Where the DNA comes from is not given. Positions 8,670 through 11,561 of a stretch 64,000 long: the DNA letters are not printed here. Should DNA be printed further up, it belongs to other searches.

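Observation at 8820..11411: Large (863 aa) membrane protein with no recognisable family: helical N-terminal domain, single internal TM, Cys-rich C-terminal domain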

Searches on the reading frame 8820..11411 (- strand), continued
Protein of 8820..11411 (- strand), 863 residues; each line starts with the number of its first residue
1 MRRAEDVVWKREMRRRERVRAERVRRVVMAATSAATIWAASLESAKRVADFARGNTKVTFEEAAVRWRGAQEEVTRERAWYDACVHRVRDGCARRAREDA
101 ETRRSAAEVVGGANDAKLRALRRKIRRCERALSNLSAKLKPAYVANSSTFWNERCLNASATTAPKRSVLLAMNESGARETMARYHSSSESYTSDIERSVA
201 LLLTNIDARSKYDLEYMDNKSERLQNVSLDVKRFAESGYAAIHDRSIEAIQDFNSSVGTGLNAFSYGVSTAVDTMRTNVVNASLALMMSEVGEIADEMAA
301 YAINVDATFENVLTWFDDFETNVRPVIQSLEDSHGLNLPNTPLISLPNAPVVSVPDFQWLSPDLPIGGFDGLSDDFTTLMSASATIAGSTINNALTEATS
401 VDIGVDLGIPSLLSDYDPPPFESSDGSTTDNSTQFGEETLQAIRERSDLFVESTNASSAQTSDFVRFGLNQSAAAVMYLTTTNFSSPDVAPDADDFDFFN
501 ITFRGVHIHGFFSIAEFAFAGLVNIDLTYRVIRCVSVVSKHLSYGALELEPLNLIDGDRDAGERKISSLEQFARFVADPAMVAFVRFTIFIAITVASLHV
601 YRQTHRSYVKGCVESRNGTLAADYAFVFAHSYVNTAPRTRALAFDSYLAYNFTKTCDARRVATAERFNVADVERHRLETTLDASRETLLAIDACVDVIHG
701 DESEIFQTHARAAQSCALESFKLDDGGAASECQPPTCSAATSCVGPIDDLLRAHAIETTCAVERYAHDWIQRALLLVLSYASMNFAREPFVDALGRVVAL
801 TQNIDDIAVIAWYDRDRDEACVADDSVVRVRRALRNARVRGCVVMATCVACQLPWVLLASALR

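Call 30: find_encoding_contigs(protein=P0065, flank=10000, max_places=2)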
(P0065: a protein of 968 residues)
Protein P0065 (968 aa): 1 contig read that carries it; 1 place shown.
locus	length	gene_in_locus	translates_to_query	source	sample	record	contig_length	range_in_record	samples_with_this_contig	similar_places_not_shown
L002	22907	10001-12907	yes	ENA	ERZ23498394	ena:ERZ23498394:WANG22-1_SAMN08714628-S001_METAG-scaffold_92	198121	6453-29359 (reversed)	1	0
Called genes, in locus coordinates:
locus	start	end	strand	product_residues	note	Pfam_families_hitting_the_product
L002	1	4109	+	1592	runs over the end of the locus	PF13855:LRR_8, PF23598:LRR_14, PF13854:Kelch_HCF, PF24681:Kelch_KLHDC2_KLHL20_DRC7, PF24981:Beta-prop_ATRN-LZTR1, PF13415:Beta-prop_FBX42, PF24656:CEPT76_peptidase, PF24667:MORN_DRC7, +7 more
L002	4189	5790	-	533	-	PF05637:Glyco_transf_34, PF03314:DUF273, PF05637:Glyco_transf_34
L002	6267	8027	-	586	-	PF01384:PHO4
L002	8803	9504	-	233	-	PF00642:zf-CCCH (weak)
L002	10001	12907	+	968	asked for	-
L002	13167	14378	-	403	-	-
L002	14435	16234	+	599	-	PF03168:LEA_2 (faint)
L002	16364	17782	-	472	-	PF27087:LRR_TMOD-LMOD, PF13516:LRR_6 (faint)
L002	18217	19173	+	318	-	PF13489:Methyltransf_23, PF02353:CMAS, PF06325:PrmA (weak), PF13847:Methyltransf_31, PF08241:Methyltransf_11, PF08242:Methyltransf_12, PF13649:Methyltransf_25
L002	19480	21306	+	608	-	-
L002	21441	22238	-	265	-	-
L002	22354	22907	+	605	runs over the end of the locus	PF00069:Pkinase, PF07714:PK_Tyr_Ser-Thr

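Call 37: predict_structure(alignment_id=A2)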
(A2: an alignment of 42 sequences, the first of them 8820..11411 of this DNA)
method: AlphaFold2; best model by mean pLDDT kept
length: 863 residues; sequences in the alignment: 42
mean_pLDDT: 74.5   pTM: 0.50
mean pLDDT of the five models: 74.5, 74.4, 69.5, 69.2, 69.0
residues with pLDDT >= 90: 256; 70-90: 313; 50-70: 135; < 50: 159
segments of 3 or more residues with pLDDT < 50: 1-6, 175-181, 228-283, 335-337, 341-346, 394-411, 454-506, 558-565
pLDDT, mean of each block of 10 residues (from residue 1): 54 83 89 94 92 86 91 93 95 92 91 95 95 91 84 85 81 58 57 70 77 75 53 41 40 40 38 37 53 64 66 70 70 56 50 57 55 63 63 48 38 70 80 76 72 48 37 39 35 38 52 80 89 90 70 65 60 80 86 89 93 94 92 89 89 89 91 92 92 86 82 92 86 87 93 96 93 92 92 89 75 83 82 88 93 91 84
secondary structure, 60 per line:
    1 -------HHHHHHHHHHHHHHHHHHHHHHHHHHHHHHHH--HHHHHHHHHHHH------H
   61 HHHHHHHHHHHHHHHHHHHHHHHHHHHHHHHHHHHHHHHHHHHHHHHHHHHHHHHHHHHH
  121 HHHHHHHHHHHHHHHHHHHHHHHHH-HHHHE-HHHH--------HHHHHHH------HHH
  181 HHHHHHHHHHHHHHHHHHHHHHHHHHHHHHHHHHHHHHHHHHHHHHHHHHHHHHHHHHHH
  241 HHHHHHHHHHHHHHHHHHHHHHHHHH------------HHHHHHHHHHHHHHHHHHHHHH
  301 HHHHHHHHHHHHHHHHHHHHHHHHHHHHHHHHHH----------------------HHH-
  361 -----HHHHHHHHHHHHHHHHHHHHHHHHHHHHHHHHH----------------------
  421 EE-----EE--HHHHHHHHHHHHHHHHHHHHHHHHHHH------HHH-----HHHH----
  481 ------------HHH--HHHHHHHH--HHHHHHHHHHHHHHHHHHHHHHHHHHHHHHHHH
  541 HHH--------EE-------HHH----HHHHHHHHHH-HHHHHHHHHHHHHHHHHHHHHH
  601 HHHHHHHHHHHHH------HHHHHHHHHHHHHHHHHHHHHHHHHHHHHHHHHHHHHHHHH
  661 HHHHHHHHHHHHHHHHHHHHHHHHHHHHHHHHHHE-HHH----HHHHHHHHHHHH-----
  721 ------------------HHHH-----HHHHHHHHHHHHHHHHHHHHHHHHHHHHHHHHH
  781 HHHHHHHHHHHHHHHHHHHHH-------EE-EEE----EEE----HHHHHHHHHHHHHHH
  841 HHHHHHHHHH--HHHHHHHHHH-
elements in order (helices of 4 or more, strands of 3 or more residues): H8-39 H42-53 H60-145 H147-150 H153-156 H165-171 H178-266 H279-334 H366-398 H432-458 H473-476 H498-505 H508-543 H568-577 H579-613 H620-694 H704-715 H739-742 H748-801 E812-814 E819-821 H826-850 H853-862

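Call 41: fold_search(model_id=the predicted structure, library=pdb)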
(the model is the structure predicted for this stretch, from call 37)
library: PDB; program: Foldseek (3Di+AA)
matches with E <= 10: 46; with E <= 0.001: 0
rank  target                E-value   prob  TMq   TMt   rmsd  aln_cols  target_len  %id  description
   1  9gm7_A                4.4e-02  0.14  0.09  0.06  79.1      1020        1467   12  MukBEF in a nucleotide-bound state with open neck gate (monomer) (released 2025-03-26)
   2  6yvu_B                6.3e-02  0.16  0.11  0.09  76.7      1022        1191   10  Condensin complex from S.cerevisiae ATP-free apo non-engaged state (released 2020-07-15)
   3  7ogt_A                1.4e-01  0.21  0.12  0.14  64.3       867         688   11  Folded elbow of cohesin (released 2021-07-28)
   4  9qe0_A                3.5e-01  0.08  0.09  0.06  76.8      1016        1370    9  Neobacillus vireti Wadjet-II JetABC dimer (released 2025-06-25)
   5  7nyx_A                5.0e-01  0.06  0.09  0.06  80.8      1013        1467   14  Cryo-EM structure of the MukBEF-MatP-DNA monomer (closed conformation) (released 2021-07-07)
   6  6z9l_A                5.2e-01  0.09  0.10  0.11  107.7       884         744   10  Enterococcal PrgA (released 2020-09-16)
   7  8w20_A                7.1e-01  0.07  0.09  0.09  67.0       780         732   12  Umb1 umbrella toxin particle (released 2024-04-17)
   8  9qe0_B                9.2e-01  0.06  0.09  0.06  92.9       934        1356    8  Neobacillus vireti Wadjet-II JetABC dimer (released 2025-06-25)
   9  8i4x_B                1.1e+00  0.09  0.14  0.11  116.3       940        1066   10  Cryo-EM structure of 5-subunit Smc5/6 (released 2024-06-26)
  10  9gm6_B                1.5e+00  0.04  0.09  0.07  62.1       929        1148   10  MukBEF in a nucleotide-bound state with open neck gate (heads core) (released 2025-03-26)
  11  7qcd_B                2.1e+00  0.03  0.09  0.08  121.4       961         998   10  CryoEM structure of the Smc5/6-holocomplex (composite structure) (released 2022-09-21)
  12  7sqc_W0               2.8e+00  0.02  0.07  0.06  90.3       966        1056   12  Ciliary C1 central pair apparatus isolated from Chlamydomonas reinhardtii (released 2022-04-13)
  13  9mvz_D                2.9e+00  0.04  0.07  0.06  72.2       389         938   12  Tripartite complex of MmpL5-S5-AcpM from Mycolicibacterium smegmatis (released 2025-07-30)
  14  7yqh_B                2.9e+00  0.03  0.09  0.08  124.6       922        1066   10  Cryo-EM structure of 8-subunit Smc5/6 (released 2024-01-31)
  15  6pzt_A                2.9e+00  0.02  0.05  0.08  45.5       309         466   11  cryo-EM structure of human NKCC1 (released 2020-03-25)
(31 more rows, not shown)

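Call 50: list_cluster_members(proteins=[P0060, P0068, P0069, P0072, P0074, P0081, P0092, P0094, P0096, P0097])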
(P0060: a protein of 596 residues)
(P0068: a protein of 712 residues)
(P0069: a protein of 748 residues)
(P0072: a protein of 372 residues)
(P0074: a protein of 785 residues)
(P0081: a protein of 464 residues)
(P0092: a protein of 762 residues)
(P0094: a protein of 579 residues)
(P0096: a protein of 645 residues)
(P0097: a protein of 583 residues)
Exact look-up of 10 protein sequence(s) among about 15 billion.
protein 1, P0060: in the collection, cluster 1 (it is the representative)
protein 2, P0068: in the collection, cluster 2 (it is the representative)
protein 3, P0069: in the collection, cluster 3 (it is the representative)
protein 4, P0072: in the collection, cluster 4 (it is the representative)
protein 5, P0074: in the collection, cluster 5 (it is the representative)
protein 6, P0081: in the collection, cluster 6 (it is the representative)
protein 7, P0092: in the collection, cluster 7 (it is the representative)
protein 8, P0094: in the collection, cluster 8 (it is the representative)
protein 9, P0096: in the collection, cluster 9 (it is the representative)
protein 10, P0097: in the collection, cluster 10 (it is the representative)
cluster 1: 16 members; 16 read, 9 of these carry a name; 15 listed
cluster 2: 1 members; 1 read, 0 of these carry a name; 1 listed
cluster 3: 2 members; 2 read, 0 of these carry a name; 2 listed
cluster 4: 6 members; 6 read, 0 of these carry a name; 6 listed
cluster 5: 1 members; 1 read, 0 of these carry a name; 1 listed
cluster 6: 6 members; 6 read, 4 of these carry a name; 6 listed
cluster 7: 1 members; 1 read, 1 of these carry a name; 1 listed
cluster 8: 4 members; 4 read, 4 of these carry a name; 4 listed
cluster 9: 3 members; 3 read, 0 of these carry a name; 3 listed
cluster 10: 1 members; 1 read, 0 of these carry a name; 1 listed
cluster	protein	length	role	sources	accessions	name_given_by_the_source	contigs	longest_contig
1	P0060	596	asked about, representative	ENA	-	-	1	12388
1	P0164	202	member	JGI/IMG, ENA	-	hypothetical protein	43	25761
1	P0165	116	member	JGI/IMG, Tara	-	hypothetical protein | strand:+ start:106 stop:456 length:351 start_codon:yes stop_codon:yes gene_type:complete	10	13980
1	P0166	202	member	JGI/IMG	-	hypothetical protein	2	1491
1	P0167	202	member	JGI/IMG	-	hypothetical protein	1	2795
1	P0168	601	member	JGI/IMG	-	hypothetical protein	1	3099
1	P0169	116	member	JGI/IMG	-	hypothetical protein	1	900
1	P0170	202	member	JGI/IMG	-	hypothetical protein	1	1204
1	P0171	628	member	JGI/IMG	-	hypothetical protein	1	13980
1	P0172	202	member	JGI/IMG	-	hypothetical protein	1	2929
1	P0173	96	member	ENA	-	-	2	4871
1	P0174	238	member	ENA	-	-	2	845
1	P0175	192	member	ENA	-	-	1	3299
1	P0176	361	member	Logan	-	-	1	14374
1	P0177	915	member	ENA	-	-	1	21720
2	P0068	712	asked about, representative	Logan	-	-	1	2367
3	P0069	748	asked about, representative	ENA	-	-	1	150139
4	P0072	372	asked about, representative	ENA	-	-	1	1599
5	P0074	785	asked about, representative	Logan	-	-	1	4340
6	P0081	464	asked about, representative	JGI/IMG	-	-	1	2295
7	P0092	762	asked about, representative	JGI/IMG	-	hypothetical protein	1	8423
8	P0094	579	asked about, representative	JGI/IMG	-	hypothetical protein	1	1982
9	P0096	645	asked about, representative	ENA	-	-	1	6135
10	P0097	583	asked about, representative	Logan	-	-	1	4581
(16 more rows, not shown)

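Call 59: search_protein_families(library=pfam, proteins=[P0078, P0082, P0084, P0088, P0091, P0095, P0100, P0115, P0124], max_evalue=0.001)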
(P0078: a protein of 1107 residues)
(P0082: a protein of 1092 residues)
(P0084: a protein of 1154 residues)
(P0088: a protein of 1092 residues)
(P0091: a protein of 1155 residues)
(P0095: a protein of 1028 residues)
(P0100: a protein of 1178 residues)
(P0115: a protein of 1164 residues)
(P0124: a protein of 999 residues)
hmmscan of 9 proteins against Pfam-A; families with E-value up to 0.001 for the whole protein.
P0078 (1107 aa): 1 family
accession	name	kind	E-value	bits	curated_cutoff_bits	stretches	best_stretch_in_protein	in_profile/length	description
PF00397.32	WW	-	7.2e-07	29.6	26.9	1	17-43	4-31/31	WW domain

P0082 (1092 aa): 1 family
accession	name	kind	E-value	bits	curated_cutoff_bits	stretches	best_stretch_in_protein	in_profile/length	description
PF00397.32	WW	-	1.4e-10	41.5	26.9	1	15-45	1-31/31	WW domain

P0084 (1154 aa): 0 families

P0088 (1092 aa): 0 families

P0091 (1155 aa): 0 families

P0095 (1028 aa): 0 families

P0100 (1178 aa): 0 families

P0115 (1164 aa): 0 families

P0124 (999 aa): 0 families

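Call 62: fold_search(model_id=the predicted structure, library=viral)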
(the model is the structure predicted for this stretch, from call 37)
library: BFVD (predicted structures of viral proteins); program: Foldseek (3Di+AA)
matches with E <= 10: 138; with E <= 0.001: 1
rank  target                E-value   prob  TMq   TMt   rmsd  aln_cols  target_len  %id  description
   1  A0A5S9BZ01            7.8e-04  0.72  0.08  0.06  68.7       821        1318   11  DNA repair exonuclease [Tenacibaculum phage PTm1]
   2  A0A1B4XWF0            3.8e-03  0.38  0.08  0.06  40.4       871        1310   10  DNA repair [Tenacibaculum phage pT24]
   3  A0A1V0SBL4            3.6e-02  0.54  0.11  0.14  104.4       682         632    9  Uncharacterized protein [Catovirus CTV1]
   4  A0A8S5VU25            4.1e-02  0.18  0.09  0.08  55.4       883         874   11  STRUCTURAL MAINTENANCE OF CHROMOSOMES PROTEIN [Ackermannviridae sp.]
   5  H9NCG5                4.4e-02  0.21  0.09  0.07  58.5       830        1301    8  (no name in the UniProt tables at hand)
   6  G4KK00                4.6e-02  0.09  0.06  0.06  62.2       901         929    9  (no name in the UniProt tables at hand)
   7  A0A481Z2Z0            5.5e-02  0.09  0.07  0.06  56.5       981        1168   10  Chromosome segregation ATPase [Pithovirus LCPAC101]
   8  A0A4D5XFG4            6.3e-02  0.13  0.07  0.06  64.7       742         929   10  Chromosome segregation ATPase [Pithovirus LCPAC102]
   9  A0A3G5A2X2            7.5e-02  0.08  0.06  0.04  53.4       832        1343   10  DNA repair exonuclease [Harvfovirus sp.]
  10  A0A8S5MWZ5            1.3e-01  0.18  0.10  0.10  58.4       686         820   12  ATPase [Myoviridae sp. ct3wi9]
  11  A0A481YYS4            1.7e-01  0.08  0.07  0.08  61.2       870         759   10  Chromosome segregation ATPase [Marseillevirus LCMAC202]
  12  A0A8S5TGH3            2.0e-01  0.10  0.09  0.09  56.5       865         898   10  STRUCTURAL MAINTENANCE OF CHROMOSOMES PROTEIN [Myoviridae sp. ctIty1]
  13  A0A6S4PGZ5            2.1e-01  0.23  0.12  0.15  64.4       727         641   10  T10G3.5 [uncultured phage_MedDCM-OCT-S39-C11]
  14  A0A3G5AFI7            2.4e-01  0.06  0.06  0.06  74.7       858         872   10  DNA double-stranded break repair ATPase [Solivirus sp.]
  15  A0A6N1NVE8            4.2e-01  0.06  0.08  0.06  47.4       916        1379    9  Putative DNA repair protein [Tupanvirus deep ocean]
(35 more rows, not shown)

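Call 63: find_encoding_contigs(protein=P0034, flank=10000, max_places=1)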
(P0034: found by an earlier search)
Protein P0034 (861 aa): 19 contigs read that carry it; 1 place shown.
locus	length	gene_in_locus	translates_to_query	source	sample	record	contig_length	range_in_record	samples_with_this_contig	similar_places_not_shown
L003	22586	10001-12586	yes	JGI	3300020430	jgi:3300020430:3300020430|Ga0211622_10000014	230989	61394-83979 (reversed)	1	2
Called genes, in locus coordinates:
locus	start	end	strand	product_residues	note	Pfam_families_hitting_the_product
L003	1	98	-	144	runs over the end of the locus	PF07743:HSCB_C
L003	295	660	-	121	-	-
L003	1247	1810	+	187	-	PF00163:Ribosomal_S4, PF01479:S4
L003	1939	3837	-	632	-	PF00067:p450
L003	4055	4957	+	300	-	PF01151:ELO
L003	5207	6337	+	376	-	PF00574:CLP_protease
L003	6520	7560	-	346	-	PF03151:TPT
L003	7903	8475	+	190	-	-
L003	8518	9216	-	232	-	-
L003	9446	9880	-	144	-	PF00293:NUDIX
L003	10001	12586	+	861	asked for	-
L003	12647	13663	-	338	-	PF02144:Rad1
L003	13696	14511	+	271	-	PF02517:Rce1-like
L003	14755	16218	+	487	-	PF00069:Pkinase, PF07714:PK_Tyr_Ser-Thr (faint), PF00069:Pkinase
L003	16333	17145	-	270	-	PF12263:DUF3611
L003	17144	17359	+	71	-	-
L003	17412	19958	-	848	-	PF05192:MutS_III, PF00488:MutS_V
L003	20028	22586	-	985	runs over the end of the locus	-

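Call 64: find_encoding_contigs(protein=P0022, flank=10000, max_places=1)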
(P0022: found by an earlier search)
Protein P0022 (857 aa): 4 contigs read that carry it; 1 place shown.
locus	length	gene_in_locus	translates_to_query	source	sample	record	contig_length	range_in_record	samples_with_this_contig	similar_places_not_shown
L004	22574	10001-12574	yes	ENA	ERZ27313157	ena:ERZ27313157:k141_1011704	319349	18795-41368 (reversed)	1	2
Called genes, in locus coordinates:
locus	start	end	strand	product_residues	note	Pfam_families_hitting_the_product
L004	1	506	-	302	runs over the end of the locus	PF02678:Pirin, PF05726:Pirin_C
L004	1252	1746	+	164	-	PF00163:Ribosomal_S4, PF01479:S4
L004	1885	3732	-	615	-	PF00067:p450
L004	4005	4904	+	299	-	PF01151:ELO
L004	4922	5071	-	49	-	-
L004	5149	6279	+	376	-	PF00574:CLP_protease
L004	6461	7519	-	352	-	PF03151:TPT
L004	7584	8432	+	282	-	-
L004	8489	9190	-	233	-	-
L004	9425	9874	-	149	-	PF00293:NUDIX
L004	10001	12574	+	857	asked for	-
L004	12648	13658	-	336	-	-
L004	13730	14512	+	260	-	PF02517:Rce1-like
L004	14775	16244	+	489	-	PF00069:Pkinase, PF07714:PK_Tyr_Ser-Thr (faint), PF00069:Pkinase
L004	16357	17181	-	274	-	PF12263:DUF3611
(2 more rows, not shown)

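Call 69: find_encoding_contigs(protein=P0049, flank=6000, max_places=2)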
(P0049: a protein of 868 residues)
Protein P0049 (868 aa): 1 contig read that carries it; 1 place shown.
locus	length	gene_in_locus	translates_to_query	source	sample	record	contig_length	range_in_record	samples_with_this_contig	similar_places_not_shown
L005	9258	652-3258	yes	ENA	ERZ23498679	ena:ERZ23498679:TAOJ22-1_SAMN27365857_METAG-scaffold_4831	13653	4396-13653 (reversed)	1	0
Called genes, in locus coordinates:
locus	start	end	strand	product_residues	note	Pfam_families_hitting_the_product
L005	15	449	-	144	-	PF00293:NUDIX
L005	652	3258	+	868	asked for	-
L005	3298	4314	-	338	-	PF02144:Rad1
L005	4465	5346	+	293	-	PF02517:Rce1-like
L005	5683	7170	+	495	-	PF07714:PK_Tyr_Ser-Thr (faint), PF00069:Pkinase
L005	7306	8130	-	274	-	PF12263:DUF3611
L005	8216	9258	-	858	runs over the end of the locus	PF05192:MutS_III, PF00488:MutS_V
